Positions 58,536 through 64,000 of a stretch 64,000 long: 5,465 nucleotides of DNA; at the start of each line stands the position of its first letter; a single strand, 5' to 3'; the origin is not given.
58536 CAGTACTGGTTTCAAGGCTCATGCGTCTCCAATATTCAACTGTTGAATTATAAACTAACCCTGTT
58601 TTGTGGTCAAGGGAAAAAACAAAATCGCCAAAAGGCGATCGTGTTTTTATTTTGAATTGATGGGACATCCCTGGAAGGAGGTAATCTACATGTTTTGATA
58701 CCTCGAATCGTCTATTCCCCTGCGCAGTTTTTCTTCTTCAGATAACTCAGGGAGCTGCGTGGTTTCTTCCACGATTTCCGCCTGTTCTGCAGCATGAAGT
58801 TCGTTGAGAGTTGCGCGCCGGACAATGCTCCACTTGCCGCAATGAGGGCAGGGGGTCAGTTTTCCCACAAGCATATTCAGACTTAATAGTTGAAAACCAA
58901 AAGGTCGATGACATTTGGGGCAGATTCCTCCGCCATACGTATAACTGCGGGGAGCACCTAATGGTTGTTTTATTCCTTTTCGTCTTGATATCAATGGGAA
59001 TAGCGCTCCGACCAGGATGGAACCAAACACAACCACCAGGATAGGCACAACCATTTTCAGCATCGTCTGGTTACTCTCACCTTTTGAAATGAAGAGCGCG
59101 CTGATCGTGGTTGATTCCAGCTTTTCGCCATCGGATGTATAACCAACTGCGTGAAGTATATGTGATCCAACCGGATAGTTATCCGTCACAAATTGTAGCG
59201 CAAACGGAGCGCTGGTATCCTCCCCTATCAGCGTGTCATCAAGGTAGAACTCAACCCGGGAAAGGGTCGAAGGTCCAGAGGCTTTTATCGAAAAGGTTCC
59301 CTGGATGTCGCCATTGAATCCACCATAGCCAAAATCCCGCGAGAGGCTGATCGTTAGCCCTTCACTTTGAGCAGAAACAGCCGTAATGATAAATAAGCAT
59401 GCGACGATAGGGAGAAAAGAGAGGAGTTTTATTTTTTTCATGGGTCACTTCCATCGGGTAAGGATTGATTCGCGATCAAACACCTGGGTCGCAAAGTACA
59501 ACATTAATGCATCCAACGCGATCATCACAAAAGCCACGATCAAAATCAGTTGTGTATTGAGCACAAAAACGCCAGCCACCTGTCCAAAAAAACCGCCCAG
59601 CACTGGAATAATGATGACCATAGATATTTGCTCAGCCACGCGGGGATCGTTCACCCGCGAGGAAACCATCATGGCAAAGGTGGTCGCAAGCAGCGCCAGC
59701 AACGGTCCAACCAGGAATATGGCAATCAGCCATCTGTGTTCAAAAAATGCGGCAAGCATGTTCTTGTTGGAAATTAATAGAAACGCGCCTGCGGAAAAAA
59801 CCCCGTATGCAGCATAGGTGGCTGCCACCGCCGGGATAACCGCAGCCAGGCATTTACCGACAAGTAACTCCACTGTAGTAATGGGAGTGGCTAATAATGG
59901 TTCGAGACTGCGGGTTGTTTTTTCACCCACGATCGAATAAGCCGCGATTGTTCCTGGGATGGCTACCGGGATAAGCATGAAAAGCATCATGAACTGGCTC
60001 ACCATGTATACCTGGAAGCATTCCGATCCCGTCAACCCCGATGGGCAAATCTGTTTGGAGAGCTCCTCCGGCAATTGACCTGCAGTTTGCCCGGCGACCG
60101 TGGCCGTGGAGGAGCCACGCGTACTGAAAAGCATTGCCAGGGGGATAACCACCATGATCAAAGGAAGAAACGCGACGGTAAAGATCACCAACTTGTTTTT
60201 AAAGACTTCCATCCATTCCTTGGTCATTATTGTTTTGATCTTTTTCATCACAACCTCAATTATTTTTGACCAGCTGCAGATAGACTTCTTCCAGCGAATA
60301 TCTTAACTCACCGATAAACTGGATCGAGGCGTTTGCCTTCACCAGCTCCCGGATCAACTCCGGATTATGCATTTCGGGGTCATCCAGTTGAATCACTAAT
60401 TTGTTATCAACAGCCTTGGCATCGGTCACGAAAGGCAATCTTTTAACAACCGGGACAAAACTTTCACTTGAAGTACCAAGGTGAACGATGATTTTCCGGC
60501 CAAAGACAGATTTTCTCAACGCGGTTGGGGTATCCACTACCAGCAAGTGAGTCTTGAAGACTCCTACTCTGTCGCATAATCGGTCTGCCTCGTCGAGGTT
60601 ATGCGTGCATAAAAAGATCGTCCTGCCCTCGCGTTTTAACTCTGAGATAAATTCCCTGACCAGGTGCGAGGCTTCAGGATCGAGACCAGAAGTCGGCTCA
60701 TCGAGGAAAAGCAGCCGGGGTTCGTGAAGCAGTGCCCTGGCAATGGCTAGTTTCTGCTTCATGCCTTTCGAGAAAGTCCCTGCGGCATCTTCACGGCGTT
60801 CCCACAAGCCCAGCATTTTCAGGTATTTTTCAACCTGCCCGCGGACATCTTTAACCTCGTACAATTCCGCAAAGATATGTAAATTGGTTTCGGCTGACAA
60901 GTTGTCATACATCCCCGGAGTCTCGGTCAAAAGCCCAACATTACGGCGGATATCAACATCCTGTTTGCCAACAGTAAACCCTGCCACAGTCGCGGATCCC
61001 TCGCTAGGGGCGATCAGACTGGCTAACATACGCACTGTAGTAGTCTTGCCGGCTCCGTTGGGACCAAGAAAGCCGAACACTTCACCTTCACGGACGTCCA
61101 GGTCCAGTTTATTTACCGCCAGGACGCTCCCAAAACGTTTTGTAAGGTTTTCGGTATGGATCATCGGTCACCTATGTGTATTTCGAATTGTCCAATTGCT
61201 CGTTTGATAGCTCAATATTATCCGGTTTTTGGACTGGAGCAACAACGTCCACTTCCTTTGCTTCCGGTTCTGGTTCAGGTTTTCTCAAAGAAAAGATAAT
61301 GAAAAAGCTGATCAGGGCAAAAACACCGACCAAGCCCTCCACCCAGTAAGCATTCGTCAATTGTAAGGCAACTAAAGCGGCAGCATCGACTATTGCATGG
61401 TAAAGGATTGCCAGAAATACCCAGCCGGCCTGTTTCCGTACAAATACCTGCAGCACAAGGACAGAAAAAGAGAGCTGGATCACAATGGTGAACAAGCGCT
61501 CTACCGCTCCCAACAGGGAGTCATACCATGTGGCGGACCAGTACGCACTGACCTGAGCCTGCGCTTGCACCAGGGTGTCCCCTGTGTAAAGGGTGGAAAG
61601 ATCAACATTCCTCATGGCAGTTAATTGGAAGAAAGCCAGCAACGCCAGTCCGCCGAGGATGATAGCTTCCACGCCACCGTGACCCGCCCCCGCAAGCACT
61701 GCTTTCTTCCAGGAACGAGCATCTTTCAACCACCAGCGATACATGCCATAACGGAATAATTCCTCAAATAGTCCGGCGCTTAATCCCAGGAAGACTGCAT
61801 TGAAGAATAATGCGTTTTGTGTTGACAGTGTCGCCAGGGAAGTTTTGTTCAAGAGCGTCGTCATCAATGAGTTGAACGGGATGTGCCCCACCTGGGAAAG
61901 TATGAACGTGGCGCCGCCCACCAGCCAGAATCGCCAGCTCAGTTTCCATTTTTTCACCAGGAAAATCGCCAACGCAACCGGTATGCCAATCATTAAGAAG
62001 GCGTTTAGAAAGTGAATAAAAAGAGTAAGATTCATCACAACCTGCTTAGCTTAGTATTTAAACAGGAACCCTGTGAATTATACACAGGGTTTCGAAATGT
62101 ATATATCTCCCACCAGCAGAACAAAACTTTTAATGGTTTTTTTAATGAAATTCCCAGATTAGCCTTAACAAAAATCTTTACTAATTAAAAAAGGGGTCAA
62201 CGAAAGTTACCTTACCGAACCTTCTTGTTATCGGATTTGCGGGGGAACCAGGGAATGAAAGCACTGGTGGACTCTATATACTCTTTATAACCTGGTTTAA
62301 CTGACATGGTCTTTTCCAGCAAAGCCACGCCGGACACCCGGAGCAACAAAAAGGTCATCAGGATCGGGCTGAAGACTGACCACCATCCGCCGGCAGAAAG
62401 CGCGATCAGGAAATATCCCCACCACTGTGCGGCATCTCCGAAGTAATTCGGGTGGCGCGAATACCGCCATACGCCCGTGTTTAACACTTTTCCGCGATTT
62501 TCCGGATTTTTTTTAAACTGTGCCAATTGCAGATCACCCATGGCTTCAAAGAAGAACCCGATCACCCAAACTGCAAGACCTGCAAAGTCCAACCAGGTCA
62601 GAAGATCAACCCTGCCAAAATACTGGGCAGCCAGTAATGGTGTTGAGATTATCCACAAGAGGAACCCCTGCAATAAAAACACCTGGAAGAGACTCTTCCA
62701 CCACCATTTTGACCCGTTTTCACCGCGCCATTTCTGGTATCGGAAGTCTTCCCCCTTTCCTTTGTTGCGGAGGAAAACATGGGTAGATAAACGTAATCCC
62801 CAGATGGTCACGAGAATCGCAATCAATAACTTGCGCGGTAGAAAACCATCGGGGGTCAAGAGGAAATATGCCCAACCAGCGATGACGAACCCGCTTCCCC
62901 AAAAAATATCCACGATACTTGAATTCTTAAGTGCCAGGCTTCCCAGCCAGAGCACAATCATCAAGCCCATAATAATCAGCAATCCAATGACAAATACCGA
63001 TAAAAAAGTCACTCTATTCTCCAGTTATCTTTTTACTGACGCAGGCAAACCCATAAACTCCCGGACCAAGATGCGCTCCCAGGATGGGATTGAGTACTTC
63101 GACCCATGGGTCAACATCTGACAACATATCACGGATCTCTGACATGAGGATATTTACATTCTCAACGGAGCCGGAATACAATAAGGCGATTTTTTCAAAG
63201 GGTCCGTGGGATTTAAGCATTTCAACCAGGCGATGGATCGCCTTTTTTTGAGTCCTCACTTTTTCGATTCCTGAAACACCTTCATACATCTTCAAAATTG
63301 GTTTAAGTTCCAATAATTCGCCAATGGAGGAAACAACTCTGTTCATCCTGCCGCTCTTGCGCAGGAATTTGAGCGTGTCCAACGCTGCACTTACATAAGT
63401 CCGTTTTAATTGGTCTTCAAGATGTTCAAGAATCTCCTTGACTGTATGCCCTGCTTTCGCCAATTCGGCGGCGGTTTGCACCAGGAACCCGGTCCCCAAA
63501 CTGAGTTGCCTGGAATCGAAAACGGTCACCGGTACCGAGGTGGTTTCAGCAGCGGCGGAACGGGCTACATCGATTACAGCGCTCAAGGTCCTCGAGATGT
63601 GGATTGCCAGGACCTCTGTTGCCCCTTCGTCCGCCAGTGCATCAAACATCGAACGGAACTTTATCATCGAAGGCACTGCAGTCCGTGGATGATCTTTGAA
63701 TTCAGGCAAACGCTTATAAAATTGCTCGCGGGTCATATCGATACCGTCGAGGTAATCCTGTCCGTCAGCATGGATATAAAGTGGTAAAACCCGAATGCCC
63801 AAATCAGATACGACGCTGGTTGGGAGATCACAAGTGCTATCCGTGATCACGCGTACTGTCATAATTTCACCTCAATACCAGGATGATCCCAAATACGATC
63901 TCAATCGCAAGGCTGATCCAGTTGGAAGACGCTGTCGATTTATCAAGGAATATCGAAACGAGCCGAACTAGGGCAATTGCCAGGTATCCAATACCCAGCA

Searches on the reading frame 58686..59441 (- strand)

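Call 7: search_protein_families(library=pfam, proteins=[window:58686-59441:-])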
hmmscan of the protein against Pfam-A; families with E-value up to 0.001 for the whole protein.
window:58686-59441:- (251 aa): 1 family
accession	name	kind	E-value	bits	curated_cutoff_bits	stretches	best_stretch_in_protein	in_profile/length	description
PF17957.7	Big_7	-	4.6e-10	40.4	24.1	1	49-96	21-68/70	Bacterial Ig domain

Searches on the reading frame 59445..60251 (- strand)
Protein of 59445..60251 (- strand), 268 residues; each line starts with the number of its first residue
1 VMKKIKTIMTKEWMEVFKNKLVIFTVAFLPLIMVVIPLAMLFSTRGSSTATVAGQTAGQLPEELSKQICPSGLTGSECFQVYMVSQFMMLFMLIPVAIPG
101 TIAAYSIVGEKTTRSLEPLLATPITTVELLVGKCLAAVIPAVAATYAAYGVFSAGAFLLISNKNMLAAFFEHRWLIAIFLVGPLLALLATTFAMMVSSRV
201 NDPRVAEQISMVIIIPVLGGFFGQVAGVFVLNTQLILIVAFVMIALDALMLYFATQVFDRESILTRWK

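Call 7: search_protein_families(library=pfam, proteins=[window:59445-60251:-])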
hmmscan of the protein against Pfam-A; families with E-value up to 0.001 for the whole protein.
window:59445-60251:- (268 aa): 2 families
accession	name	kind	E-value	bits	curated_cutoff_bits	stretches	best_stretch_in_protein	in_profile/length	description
PF12679.13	ABC2_membrane_2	-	1.9e-12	47.5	27.2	1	7-227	2-205/283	ABC-2 family transporter protein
PF12698.13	ABC2_membrane_3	-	3.8e-09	36.6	31.6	1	83-241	160-305/347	ABC-2 family transporter protein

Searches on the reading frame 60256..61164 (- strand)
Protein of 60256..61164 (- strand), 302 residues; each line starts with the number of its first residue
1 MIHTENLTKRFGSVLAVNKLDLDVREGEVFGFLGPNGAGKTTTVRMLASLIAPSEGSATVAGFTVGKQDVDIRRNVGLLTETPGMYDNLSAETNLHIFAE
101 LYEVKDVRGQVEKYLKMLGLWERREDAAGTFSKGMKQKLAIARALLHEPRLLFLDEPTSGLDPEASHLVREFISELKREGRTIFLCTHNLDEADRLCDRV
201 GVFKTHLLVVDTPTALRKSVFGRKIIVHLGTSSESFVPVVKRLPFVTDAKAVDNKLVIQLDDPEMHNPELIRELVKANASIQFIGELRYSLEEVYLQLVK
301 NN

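Call 7: search_protein_families(library=pfam, proteins=[window:60256-61164:-])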
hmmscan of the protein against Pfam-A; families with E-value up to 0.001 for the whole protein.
window:60256-61164:- (302 aa): 4 families
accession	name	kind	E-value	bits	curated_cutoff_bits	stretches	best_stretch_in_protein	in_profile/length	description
PF00005.33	ABC_tran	-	7.6e-30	104.7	25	1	18-159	2-137/137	ABC transporter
PF13304.12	AAA_21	-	2.5e-15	57.8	27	1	124-190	231-300/304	AAA domain, putative AbiEii toxin, Type IV TA system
PF13732.12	DrrA1-3_C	-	3.5e-06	28.1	27.4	1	214-299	4-81/81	ATP-binding protein DrrA1-3-like, C-terminal domain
PF13166.12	AAA_13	-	4.3e-05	22.9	36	0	147-191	525-572/713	AAA domain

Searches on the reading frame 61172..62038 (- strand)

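Call 7: search_protein_families(library=pfam, proteins=[window:61172-62038:-])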
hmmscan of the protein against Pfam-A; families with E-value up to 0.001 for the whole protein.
window:61172-62038:- (288 aa): 1 family
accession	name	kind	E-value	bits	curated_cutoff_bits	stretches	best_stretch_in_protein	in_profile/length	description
PF10086.14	YhfC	-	3.6e-33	115.4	24.2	1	16-226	2-209/222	YhfC intramembrane metalloprotease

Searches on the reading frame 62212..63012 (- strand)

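Call 7: search_protein_families(library=pfam, proteins=[window:62212-63012:-])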
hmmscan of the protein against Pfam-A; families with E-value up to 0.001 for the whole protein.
window:62212-63012:- (266 aa): 4 families
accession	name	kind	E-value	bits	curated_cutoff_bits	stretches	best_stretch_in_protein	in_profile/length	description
PF06966.17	DUF1295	-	4.4e-73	246.1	20.4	1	22-249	2-235/235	Protein of unknown function (DUF1295)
PF02544.21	Steroid_dh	-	7e-10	39.5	22.6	1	126-255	20-148/150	3-oxo-5-alpha-steroid 4-dehydrogenase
PF04191.18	PEMT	-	7.2e-07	30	25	1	147-225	20-91/105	Phospholipid methyltransferase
PF04140.19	ICMT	-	0.00032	21.5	24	0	174-222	33-81/95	Isoprenylcysteine carboxyl methyltransferase (ICMT) family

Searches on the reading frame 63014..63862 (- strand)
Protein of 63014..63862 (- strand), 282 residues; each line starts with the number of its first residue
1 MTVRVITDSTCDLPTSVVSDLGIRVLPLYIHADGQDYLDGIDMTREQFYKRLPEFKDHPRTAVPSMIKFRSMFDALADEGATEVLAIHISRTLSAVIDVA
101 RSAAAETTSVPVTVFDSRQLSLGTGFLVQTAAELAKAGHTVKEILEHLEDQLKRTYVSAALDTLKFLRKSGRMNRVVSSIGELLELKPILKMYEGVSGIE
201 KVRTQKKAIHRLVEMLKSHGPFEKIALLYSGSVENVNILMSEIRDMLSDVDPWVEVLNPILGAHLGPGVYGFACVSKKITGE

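Call 7: search_protein_families(library=pfam, proteins=[window:63014-63862:-])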
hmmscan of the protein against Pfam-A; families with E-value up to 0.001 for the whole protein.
window:63014-63862:- (282 aa): 1 family
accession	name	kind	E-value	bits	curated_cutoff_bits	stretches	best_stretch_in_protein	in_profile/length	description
PF02645.21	DegV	-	3.5e-73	246.8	27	1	3-276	2-279/280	Uncharacterised protein, DegV family COG1307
